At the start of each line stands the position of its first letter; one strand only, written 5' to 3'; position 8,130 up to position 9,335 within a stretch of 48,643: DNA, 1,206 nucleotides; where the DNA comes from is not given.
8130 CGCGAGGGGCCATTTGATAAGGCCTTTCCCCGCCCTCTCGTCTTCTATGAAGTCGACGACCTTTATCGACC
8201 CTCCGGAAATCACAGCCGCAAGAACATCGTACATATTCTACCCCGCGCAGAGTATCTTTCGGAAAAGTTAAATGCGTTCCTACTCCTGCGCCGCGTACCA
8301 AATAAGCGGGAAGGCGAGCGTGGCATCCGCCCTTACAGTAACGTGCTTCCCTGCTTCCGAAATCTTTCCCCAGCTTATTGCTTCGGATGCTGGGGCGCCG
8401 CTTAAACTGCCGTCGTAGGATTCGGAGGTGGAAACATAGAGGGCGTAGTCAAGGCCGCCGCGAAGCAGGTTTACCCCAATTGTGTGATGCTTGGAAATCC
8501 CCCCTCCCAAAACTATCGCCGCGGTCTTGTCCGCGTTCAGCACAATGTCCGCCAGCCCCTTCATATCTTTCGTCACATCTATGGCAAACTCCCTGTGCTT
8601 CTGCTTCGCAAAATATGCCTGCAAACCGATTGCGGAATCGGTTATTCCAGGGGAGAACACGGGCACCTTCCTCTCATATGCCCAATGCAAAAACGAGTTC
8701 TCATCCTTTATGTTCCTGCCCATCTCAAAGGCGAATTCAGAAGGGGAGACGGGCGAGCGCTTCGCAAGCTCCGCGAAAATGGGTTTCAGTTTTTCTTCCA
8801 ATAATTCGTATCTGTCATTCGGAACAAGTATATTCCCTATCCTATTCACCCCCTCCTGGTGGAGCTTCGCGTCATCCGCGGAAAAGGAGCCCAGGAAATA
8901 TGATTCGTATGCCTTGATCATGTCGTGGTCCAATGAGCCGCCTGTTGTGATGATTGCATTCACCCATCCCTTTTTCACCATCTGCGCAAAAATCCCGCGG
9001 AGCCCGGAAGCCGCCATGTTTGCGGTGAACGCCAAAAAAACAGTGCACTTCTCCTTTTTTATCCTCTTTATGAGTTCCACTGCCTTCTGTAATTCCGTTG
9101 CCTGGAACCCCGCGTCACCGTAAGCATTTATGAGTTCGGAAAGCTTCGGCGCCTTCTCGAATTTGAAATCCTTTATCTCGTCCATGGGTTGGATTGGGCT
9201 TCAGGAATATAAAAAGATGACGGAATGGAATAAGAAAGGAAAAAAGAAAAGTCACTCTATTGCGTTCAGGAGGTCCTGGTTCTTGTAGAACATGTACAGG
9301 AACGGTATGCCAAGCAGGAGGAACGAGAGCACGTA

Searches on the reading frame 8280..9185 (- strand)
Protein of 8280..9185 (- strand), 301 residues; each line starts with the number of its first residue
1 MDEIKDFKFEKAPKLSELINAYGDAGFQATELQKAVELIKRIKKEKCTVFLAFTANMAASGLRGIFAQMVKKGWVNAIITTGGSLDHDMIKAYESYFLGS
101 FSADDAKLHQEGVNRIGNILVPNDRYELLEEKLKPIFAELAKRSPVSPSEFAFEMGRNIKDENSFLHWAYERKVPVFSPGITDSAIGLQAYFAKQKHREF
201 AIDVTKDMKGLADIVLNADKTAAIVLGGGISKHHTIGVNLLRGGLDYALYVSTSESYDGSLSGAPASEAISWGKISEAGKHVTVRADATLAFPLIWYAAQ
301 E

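Call 14: search_protein_families(library=pfam, proteins=[window:8280-9185:-], max_evalue=0.00001)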
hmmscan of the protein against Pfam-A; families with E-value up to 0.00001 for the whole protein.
window:8280-9185:- (301 aa): 1 family
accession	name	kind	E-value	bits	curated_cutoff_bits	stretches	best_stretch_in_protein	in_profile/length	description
PF01916.23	DS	-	2.2e-107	359.1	27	1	17-297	1-286/288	Deoxyhypusine synthase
